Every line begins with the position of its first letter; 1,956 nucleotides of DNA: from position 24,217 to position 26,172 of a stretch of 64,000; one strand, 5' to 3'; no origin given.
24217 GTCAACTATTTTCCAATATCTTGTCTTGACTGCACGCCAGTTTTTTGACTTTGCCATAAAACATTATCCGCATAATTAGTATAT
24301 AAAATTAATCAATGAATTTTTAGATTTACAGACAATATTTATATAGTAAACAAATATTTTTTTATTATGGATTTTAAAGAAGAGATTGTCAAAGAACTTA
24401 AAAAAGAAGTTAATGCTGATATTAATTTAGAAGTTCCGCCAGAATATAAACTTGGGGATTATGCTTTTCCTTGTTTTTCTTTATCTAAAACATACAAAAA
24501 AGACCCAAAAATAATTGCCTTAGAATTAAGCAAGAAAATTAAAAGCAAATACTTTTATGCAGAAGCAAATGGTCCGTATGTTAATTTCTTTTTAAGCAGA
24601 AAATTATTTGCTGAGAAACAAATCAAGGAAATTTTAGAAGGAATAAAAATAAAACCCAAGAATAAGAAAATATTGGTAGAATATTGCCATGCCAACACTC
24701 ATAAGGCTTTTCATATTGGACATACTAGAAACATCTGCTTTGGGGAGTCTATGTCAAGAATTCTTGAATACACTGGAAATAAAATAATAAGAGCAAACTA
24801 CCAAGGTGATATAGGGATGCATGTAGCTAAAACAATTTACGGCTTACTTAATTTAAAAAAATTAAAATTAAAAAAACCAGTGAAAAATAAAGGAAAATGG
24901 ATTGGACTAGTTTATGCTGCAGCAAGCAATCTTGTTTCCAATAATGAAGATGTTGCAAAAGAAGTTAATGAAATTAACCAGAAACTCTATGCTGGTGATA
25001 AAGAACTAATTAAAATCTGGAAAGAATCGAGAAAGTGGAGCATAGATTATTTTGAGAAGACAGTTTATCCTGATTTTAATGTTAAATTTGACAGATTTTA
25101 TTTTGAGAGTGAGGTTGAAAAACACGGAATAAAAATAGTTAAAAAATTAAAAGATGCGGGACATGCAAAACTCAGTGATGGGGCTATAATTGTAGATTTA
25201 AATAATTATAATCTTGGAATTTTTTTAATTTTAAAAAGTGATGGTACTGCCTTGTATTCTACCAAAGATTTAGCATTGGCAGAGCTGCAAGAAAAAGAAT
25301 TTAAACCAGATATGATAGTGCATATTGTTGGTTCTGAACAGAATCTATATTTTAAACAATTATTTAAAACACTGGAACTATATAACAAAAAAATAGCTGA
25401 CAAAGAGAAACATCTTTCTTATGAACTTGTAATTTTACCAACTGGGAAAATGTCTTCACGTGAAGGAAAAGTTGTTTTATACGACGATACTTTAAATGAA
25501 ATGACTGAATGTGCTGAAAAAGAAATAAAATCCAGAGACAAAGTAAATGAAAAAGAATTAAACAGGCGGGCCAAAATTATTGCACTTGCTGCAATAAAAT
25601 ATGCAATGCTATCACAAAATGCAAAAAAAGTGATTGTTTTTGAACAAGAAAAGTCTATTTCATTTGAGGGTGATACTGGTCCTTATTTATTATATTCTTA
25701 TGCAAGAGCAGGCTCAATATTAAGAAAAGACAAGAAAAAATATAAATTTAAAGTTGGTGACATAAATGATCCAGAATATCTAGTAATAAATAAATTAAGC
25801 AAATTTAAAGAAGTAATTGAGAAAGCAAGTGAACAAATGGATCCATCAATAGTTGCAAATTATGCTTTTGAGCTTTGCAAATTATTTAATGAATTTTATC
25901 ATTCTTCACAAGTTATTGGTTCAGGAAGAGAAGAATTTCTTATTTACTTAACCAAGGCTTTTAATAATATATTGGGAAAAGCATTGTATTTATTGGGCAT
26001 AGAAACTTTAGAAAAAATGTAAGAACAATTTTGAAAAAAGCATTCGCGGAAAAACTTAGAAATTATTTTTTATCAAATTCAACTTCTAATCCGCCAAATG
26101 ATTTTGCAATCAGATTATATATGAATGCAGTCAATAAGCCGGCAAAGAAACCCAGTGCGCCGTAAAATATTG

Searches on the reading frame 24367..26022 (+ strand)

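Call 33: search_protein_families(library=pfam, proteins=[window:24367-26022:+], max_evalue=0.00001)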
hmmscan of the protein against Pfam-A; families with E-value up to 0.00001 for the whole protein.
window:24367-26022:+ (551 aa): 3 families
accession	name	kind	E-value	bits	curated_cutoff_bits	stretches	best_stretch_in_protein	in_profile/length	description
PF00750.26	tRNA-synt_1d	-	1.6e-47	162.7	23.3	1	96-425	16-347/349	tRNA synthetases class I (R), catalytic domain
PF05746.21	DALR_1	-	1.3e-24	86.9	22.3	1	441-551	1-117/117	DALR anticodon binding domain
PF03485.21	Arg_tRNA_synt_N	-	6.7e-12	46.3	21.5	1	5-76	5-85/85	Arginyl tRNA synthetase N terminal domain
